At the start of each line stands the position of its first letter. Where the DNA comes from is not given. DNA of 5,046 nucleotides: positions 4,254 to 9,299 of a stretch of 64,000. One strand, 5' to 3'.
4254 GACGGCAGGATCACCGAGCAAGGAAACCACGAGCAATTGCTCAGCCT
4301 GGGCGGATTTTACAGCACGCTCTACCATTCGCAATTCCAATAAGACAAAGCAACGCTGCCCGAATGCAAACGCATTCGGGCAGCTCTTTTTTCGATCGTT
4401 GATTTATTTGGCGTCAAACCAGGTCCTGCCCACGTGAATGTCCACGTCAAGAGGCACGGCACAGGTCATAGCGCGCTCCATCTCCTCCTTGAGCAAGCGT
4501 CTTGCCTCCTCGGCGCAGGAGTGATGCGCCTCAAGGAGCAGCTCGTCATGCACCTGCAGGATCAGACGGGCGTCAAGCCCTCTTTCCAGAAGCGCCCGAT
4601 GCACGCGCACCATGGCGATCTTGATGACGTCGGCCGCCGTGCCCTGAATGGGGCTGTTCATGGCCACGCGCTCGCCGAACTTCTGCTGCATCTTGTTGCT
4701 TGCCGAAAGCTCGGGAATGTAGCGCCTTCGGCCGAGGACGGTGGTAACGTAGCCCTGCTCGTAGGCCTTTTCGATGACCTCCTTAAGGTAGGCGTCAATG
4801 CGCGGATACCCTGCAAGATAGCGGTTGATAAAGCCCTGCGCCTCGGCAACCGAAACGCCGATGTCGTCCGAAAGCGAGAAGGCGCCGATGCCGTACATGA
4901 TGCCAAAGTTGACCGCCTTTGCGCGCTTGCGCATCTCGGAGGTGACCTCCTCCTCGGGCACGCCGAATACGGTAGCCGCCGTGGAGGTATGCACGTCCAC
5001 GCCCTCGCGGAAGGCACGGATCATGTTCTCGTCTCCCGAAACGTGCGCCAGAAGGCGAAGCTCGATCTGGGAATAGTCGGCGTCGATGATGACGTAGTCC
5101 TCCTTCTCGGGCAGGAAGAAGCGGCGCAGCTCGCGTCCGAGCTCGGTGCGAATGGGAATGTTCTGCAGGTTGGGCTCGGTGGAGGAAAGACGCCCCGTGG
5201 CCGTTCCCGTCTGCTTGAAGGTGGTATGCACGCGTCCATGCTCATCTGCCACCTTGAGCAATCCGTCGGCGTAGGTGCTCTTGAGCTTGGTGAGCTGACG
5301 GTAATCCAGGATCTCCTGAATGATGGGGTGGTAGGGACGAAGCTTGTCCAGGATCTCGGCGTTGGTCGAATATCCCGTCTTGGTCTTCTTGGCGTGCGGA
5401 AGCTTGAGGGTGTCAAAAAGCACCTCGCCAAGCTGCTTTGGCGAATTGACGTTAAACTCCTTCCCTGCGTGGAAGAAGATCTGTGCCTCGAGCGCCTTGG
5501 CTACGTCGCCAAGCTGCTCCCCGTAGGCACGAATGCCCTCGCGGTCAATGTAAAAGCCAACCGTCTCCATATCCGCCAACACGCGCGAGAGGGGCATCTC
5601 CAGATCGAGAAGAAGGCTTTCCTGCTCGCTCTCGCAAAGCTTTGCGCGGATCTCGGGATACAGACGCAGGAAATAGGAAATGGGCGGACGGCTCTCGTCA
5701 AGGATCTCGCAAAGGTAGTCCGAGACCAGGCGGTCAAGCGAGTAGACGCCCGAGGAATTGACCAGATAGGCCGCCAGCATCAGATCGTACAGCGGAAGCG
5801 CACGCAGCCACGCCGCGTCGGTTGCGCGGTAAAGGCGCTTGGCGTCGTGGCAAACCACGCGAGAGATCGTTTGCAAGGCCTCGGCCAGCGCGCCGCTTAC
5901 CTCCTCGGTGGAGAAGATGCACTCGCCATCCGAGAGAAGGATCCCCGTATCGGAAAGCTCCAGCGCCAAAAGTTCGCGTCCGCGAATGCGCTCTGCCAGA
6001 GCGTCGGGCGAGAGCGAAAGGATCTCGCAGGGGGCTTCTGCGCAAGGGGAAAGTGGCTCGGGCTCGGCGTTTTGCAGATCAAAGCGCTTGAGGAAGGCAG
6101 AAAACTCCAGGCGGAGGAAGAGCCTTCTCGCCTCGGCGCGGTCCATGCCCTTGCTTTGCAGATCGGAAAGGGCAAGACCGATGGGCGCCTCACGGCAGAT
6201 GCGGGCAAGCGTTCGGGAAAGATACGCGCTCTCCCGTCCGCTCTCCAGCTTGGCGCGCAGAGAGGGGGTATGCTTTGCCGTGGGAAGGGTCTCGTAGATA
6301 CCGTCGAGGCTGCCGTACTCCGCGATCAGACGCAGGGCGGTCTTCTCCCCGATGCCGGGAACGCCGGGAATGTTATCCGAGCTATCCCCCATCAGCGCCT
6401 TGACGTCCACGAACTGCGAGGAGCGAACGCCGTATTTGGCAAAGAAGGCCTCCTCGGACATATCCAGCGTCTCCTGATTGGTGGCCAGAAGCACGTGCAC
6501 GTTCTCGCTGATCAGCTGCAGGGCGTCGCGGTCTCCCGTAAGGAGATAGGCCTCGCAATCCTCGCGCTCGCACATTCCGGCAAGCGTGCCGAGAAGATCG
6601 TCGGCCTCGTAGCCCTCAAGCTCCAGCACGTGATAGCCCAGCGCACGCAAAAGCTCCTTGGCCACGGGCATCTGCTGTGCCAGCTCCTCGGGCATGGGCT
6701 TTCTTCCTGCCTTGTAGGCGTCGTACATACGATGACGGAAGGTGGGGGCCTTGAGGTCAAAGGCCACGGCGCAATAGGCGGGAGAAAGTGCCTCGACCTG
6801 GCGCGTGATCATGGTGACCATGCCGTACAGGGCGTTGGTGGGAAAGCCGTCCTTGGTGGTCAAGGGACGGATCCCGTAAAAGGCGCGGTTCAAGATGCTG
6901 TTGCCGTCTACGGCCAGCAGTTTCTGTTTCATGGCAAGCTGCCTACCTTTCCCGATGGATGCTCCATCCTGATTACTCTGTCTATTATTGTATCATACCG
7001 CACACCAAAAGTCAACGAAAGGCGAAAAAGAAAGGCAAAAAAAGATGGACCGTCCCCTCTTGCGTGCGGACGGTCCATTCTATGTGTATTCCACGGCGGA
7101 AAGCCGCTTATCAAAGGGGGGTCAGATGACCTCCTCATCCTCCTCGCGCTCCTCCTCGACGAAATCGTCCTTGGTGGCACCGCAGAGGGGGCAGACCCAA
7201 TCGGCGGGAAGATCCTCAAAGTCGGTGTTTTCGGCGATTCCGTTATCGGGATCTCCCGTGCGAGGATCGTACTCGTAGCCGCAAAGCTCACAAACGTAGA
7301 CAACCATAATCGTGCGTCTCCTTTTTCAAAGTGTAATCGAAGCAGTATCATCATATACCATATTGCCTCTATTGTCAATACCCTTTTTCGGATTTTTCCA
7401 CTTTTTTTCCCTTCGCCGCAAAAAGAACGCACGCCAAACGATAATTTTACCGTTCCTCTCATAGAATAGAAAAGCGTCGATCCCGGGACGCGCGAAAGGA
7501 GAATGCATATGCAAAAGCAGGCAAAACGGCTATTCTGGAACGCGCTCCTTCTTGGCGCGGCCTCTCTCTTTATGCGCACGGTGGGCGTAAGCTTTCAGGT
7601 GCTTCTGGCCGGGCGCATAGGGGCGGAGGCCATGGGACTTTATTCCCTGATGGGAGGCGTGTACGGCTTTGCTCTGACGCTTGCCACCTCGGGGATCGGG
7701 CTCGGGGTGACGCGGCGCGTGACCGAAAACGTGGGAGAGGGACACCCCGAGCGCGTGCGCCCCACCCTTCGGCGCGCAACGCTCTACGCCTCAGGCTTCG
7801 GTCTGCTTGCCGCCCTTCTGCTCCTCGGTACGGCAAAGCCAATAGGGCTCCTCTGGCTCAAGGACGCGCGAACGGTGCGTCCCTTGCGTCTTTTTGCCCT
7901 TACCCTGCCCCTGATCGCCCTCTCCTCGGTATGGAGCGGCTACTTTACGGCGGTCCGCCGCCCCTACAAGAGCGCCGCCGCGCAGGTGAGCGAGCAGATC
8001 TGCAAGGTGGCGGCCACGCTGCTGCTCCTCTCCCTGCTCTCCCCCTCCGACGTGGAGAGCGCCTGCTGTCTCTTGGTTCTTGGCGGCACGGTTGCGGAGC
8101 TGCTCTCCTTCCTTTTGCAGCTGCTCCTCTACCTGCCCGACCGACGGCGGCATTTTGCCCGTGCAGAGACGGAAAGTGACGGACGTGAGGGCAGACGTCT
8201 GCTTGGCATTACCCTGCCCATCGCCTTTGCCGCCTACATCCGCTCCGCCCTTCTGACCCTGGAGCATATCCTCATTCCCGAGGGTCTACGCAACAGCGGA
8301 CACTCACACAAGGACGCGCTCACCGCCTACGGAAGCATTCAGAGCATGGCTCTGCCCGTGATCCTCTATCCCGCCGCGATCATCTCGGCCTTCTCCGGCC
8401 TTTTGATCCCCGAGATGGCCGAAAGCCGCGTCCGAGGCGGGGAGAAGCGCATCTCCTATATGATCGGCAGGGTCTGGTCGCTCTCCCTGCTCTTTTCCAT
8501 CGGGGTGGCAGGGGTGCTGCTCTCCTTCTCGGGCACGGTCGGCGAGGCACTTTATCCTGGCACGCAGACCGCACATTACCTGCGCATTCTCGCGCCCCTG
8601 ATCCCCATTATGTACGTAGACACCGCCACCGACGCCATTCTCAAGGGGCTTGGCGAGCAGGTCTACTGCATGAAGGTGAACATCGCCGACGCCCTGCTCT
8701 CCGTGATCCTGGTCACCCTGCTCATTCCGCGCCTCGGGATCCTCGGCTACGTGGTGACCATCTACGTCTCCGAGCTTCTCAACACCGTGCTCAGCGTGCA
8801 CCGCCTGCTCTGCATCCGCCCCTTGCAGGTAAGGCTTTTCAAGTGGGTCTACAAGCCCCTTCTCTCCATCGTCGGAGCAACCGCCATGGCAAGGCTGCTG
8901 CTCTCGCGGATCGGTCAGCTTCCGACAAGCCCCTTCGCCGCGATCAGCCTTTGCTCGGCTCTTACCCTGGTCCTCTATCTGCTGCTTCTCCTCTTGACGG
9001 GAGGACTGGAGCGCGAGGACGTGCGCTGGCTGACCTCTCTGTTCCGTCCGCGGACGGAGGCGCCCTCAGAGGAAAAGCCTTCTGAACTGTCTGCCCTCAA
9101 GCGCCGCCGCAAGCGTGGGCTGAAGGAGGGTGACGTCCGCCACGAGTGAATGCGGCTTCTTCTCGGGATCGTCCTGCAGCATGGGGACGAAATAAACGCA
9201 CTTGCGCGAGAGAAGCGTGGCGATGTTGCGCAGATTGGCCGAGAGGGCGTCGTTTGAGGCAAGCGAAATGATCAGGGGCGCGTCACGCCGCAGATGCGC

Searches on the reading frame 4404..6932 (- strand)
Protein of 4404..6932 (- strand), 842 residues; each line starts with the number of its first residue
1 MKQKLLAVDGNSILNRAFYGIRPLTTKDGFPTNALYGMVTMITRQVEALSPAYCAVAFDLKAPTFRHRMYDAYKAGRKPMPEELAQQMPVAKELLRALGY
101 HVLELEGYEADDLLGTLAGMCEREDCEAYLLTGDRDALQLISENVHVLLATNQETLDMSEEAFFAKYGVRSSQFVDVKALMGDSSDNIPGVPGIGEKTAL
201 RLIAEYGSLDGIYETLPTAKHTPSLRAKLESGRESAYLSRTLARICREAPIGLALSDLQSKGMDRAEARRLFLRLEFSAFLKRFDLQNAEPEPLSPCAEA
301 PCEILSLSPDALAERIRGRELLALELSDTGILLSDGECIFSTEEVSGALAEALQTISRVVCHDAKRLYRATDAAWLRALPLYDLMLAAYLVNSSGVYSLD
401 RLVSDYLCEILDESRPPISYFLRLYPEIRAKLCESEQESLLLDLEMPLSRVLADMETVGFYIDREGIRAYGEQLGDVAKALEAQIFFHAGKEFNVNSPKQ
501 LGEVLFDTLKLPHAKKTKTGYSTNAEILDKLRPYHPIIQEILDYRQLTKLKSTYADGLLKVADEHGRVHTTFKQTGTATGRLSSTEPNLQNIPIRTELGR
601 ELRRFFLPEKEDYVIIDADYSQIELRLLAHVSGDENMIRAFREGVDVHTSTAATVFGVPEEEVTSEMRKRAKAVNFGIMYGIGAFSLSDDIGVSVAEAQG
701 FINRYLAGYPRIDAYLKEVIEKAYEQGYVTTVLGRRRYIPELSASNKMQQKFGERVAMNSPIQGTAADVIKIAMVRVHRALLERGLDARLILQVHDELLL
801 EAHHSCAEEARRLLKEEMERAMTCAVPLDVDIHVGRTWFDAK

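Call 95: search_protein_families(library=pfam, proteins=[window:4404-6932:-], max_evalue=0.00001)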
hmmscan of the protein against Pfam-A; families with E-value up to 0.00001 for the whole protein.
window:4404-6932:- (842 aa): 3 families
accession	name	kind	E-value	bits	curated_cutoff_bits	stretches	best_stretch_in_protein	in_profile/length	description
PF00476.26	DNA_pol_A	-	1.7e-161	537.9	34.3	1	467-839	4-380/381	DNA polymerase family A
PF02739.22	5_3_exonuc_N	-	7.5e-56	188.8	34.3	1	4-168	1-164/164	5'-3' exonuclease, N-terminal resolvase-like domain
PF01367.25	5_3_exonuc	-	3.1e-31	108.2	40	1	170-265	2-96/97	5'-3' exonuclease, C-terminal SAM fold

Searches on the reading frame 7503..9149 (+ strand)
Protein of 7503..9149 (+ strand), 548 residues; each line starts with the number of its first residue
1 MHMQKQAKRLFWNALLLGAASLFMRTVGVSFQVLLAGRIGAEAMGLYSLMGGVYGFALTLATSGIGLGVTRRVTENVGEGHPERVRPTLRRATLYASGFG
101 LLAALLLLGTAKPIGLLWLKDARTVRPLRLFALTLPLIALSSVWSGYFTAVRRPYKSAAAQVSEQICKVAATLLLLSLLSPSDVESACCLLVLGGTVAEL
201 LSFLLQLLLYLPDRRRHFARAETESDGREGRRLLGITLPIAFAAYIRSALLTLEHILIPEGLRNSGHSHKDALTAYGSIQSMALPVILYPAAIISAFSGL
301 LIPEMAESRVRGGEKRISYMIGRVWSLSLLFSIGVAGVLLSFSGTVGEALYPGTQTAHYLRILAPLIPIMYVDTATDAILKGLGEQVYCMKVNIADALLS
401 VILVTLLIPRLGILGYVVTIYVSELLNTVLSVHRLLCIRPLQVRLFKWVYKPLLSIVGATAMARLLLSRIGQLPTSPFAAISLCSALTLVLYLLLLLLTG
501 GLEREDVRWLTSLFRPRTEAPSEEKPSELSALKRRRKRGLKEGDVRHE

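Call 95: search_protein_families(library=pfam, proteins=[window:7503-9149:+], max_evalue=0.00001)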
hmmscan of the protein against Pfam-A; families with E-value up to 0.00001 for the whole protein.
window:7503-9149:+ (548 aa): 2 families
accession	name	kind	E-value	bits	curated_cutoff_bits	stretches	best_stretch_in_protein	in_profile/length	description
PF01943.22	Polysacc_synt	-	1.6e-15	57.7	28.2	1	13-219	4-199/274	Polysaccharide biosynthesis protein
PF01554.23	MatE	-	1.7e-14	54.3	24.9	1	32-157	16-144/161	MatE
